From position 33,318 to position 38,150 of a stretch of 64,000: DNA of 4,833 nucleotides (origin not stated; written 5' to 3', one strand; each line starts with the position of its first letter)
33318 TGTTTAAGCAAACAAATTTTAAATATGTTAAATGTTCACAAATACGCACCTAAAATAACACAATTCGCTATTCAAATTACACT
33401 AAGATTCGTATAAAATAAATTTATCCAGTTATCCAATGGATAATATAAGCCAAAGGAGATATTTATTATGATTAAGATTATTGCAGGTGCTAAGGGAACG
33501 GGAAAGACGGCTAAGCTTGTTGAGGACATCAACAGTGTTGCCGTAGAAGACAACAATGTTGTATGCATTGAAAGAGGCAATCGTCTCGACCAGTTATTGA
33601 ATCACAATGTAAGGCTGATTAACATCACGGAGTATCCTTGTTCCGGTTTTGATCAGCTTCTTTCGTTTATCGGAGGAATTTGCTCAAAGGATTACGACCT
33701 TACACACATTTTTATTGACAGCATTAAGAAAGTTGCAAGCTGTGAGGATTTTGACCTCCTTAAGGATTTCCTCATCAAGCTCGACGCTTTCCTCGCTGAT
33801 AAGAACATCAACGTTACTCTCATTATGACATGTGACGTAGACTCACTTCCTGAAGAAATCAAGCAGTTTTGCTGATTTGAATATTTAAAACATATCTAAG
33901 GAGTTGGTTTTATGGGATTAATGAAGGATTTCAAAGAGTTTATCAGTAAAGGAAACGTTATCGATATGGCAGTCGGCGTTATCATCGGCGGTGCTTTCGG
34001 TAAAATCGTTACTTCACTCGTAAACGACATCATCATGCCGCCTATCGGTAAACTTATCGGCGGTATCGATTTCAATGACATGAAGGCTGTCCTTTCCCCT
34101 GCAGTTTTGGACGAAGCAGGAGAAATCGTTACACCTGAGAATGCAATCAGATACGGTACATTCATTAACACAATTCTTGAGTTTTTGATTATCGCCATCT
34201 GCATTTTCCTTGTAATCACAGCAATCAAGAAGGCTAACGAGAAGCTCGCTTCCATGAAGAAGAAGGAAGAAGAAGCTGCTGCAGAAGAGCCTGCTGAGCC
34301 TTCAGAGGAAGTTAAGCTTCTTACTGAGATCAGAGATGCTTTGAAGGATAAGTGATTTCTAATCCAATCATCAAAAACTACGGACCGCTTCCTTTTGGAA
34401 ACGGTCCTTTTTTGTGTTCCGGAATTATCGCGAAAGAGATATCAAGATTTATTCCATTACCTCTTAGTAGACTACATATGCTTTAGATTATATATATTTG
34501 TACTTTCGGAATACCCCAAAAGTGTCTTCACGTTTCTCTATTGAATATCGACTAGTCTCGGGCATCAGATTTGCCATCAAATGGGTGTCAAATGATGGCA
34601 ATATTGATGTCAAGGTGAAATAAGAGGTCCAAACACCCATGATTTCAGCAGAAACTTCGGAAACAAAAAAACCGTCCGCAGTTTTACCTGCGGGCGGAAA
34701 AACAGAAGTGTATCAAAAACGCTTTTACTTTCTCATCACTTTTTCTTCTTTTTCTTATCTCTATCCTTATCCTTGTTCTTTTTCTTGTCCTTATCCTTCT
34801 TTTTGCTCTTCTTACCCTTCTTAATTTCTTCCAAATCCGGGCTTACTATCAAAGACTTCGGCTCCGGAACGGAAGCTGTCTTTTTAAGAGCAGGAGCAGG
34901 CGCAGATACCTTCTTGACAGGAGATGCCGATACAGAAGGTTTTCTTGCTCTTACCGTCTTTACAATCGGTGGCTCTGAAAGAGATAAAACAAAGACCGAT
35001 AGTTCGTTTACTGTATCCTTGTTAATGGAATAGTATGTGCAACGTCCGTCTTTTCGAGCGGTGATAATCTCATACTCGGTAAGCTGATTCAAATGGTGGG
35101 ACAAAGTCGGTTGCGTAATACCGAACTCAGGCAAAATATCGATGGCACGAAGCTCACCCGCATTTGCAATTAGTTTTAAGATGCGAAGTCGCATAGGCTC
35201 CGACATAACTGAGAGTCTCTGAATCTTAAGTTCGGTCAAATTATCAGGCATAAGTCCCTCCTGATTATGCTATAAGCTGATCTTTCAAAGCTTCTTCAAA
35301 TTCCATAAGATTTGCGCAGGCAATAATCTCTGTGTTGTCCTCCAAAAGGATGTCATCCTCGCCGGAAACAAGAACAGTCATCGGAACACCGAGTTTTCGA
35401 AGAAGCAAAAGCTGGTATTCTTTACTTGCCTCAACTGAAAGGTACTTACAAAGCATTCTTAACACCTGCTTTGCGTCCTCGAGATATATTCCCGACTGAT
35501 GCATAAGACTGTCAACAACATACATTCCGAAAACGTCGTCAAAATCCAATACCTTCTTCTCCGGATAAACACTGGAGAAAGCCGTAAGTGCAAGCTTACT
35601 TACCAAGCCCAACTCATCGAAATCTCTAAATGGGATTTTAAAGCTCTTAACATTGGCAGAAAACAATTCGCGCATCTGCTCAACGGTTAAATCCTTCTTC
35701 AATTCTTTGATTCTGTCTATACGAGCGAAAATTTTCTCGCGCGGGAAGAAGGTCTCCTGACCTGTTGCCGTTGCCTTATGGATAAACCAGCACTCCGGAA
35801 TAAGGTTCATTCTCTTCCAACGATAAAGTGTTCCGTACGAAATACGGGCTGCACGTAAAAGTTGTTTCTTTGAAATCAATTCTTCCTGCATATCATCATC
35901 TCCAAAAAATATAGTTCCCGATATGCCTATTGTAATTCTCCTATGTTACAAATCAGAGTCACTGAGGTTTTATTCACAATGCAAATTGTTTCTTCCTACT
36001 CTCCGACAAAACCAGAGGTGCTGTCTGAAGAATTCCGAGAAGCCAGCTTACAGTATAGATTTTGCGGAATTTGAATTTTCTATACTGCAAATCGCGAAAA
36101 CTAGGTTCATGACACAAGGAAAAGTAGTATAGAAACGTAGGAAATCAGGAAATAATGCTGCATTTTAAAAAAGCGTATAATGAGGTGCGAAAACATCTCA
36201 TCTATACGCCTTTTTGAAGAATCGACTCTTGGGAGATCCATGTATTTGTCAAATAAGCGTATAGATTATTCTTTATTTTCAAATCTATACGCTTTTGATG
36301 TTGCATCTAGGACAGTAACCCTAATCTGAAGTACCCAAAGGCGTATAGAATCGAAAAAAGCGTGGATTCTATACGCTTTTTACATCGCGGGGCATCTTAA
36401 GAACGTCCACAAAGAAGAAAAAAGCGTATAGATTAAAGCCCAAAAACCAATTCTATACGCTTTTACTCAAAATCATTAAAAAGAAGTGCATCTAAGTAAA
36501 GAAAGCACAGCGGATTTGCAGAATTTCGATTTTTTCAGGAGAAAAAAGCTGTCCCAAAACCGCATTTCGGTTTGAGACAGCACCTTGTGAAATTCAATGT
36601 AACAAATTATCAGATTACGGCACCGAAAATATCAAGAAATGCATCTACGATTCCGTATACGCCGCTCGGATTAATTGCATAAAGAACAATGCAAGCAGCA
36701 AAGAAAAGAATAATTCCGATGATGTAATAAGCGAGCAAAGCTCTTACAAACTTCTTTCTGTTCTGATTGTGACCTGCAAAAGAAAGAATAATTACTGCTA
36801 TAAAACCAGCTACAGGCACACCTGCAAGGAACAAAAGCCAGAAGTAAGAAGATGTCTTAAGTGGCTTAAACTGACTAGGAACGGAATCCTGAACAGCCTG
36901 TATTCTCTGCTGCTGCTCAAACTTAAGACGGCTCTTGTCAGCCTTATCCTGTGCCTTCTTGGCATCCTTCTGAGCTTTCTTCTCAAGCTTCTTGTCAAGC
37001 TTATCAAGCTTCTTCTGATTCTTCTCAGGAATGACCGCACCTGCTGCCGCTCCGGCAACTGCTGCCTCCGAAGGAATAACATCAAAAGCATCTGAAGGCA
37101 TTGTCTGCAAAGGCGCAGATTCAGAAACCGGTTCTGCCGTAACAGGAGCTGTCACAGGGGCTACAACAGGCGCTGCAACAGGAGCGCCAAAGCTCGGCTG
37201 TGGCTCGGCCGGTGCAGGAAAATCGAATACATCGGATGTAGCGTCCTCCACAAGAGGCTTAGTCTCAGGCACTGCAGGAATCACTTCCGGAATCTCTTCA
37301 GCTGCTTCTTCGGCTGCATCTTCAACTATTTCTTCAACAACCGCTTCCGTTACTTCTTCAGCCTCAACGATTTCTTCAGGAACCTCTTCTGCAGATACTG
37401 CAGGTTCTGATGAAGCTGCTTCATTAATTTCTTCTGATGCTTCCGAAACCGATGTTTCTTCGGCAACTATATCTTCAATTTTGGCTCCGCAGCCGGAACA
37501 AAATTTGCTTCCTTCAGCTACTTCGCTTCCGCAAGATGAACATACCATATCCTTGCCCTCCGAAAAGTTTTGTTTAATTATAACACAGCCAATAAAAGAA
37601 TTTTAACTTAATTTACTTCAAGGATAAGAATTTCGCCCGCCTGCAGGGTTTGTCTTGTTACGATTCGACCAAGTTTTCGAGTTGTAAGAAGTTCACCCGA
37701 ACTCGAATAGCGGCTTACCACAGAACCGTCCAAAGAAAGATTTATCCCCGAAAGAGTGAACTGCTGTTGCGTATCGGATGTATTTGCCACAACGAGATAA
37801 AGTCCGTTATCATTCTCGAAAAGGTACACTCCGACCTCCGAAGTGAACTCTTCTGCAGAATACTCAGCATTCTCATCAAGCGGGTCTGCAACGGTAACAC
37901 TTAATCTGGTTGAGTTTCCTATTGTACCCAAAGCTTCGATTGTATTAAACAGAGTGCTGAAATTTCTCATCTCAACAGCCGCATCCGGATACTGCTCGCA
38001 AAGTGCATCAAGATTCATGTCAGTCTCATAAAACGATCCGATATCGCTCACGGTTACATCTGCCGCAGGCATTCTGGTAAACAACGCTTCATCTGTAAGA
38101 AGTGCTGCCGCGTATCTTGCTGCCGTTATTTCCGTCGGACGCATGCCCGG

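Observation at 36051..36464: Phased array of covarying palindromes (84-bp period) with unique loops and linkers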

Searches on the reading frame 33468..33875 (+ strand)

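Call 9: search_protein_families(library=pfam, proteins=[window:33468-33875:+], max_evalue=0.01)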
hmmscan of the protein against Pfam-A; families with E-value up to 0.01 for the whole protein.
window:33468-33875:+ (135 aa): 2 families
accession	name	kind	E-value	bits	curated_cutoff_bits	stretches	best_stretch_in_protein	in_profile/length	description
PF06745.19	ATPase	-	0.0004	20.3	26.6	0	74-129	116-169/231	KaiC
PF05707.18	Zot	-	0.0076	16.2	20.3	1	1-133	1-137/197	Zonular occludens toxin (Zot)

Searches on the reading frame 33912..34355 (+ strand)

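Call 9: search_protein_families(library=pfam, proteins=[window:33912-34355:+], max_evalue=0.01)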
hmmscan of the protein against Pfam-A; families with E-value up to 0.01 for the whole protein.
window:33912-34355:+ (147 aa): 2 families
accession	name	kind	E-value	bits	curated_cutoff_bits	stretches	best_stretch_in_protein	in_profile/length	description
PF01741.23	MscL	-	1.2e-45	155.2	27.4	1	3-145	1-123/123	Large-conductance mechanosensitive channel, MscL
PF06783.16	UPF0239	-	0.00027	21.6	25.4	1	66-130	8-69/88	Uncharacterised protein family (UPF0239)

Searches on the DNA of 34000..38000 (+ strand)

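Call 7: search_rna_families(source=window, start=34000, end=38000, threshold=evalue, max_evalue=10)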
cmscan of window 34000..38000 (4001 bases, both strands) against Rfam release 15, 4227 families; matches with E-value up to 10: 13.
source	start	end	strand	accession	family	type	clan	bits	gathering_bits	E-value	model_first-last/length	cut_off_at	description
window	34261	34419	+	RF00558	L20_leader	Cis-reg; leader;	-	32.4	58.7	0.0011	1-127/127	no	Ribosomal protein L20 leader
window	36262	36366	+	RF00950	mir-927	Gene; miRNA;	-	26.6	60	0.11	1-86/86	no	mir-927 microRNA precursor family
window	36258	36388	+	RF04312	trpB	Cis-reg;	-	26.3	59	1.3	1-107/107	no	trpB ncRNA motif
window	34312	34415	+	RF00515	PyrR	Cis-reg;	-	26.2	54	1.3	1-115/115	no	PyrR binding site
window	36161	36291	-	RF04312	trpB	Cis-reg;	-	24.6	59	2.8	1-107/107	no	trpB ncRNA motif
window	36266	36368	-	RF00950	mir-927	Gene; miRNA;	-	21.1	60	2.7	1-86/86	no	mir-927 microRNA precursor family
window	34690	34788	-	RF01675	CrcZ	Gene; sRNA;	-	18.6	95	0.049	1-398/398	no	Pseudomonas sRNA CrcZ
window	34346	34423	+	RF02620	BSnc119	Gene; sRNA;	-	18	115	8.7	1-90/90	no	Brucella sRNA 119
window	37945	37980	-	RF00046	snoR30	Gene; snRNA; snoRNA; CD-box;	CL00073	17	60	5.3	1-96/96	no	Small nucleolar RNA R30/Z108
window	37394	37525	-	RF02111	IS009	Gene;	-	16.1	117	1.2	1-199/199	no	IS009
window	36459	36587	+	RF02653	StyR-143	Gene; sRNA;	-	16.1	176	5.7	1-144/144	no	Salmonella enterica Typhi npcRNA 143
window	37329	37446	+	RF02706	TeloSII_ncR30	Gene; sRNA;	-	15.6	86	2.4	1-226/226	no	TeloSII non coding RNA 30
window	36890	36919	+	RF02858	Arrc08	Gene; sRNA;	-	11.6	219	8.4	142-171/270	no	Actinobacillus sRNA 08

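Call 24: search_dna_similar(query=window:36000-36620:+, collection=plasmids, mode=distant, max_evalue=0.01)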
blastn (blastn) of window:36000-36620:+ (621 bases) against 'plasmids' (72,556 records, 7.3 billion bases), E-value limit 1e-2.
No match.

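Call 25: search_dna_similar(query=window:36000-36620:+, collection=phages, mode=distant, max_evalue=0.01)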
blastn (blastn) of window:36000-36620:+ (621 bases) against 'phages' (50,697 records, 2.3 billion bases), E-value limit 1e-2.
No match.

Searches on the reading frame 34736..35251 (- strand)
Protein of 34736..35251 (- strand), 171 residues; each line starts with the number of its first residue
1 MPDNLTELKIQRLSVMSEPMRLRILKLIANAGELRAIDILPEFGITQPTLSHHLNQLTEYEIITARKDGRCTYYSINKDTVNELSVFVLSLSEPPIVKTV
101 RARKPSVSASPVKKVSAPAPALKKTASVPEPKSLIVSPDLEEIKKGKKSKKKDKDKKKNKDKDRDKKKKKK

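Call 9: search_protein_families(library=pfam, proteins=[window:34736-35251:-], max_evalue=0.01)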
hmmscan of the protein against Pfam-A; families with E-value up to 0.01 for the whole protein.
window:34736-35251:- (171 aa): 5 families
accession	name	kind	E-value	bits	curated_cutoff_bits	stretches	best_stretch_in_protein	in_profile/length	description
PF01022.26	HTH_5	-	4.5e-10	39.7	22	1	19-63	2-45/47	Bacterial regulatory protein, arsR family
PF12840.13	HTH_20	-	4.5e-07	30.2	27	1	16-64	1-49/51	Helix-turn-helix domain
PF01047.28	MarR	-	0.00032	21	24.6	1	21-67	5-51/59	MarR family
PF13412.12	HTH_24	-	0.0012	18.9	21.9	1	21-64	5-48/48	Winged helix-turn-helix DNA-binding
PF12802.13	MarR_2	-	0.0027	18.3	27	1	19-68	5-58/61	MarR family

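Call 30: find_encoding_contigs(protein=window:34736-35251:-, flank=3000, max_places=10)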
Protein window:34736-35251:- (171 aa): no gene with exactly this product is on record in the collection.

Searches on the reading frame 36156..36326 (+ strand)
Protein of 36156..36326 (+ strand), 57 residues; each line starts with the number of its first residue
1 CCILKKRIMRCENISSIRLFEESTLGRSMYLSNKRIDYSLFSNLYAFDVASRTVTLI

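Call 38: find_homologous_proteins(query=window:36156-36326:+, max_evalue=10)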
Query seq(57 aa): no candidate shares three 5-residue words with the query. No homologue found.

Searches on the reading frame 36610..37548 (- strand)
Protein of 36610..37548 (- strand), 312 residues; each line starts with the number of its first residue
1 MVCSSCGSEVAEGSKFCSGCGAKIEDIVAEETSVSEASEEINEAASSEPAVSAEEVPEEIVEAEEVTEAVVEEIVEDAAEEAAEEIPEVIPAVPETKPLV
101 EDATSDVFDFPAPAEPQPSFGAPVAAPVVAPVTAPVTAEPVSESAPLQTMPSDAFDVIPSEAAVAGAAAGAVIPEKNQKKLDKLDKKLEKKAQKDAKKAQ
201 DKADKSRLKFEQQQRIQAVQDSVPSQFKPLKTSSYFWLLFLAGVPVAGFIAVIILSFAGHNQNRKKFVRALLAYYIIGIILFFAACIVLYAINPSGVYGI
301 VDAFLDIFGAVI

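Call 9: search_protein_families(library=pfam, proteins=[window:36610-37548:-], max_evalue=0.01)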
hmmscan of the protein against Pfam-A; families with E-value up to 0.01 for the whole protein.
window:36610-37548:- (312 aa): 6 families
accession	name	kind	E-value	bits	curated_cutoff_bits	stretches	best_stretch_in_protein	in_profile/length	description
PF13240.11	Zn_Ribbon_1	-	3.2e-07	30.4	25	1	3-23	2-22/23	zinc-ribbon domain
PF12773.13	DZR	-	0.00015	22.3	27.3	1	3-25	1-23/45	Double zinc ribbon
PF13248.11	Zn_ribbon_3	-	0.00027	20.7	27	1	3-24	5-26/26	zinc-ribbon domain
PF04144.18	SCAMP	-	0.00055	20.6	27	1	217-290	13-86/172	SCAMP family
PF18895.5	T4SS_pilin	-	0.0024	18.4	26.6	1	239-291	16-70/71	Type IV secretion system pilin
PF09297.16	Zn_ribbon_NUD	-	0.0039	17.3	24.8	0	15-27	4-16/32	NADH pyrophosphatase zinc ribbon domain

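Call 29: find_encoding_contigs(protein=window:36610-37548:-, flank=3000, max_places=10)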
Protein window:36610-37548:- (312 aa): no gene with exactly this product is on record in the collection.
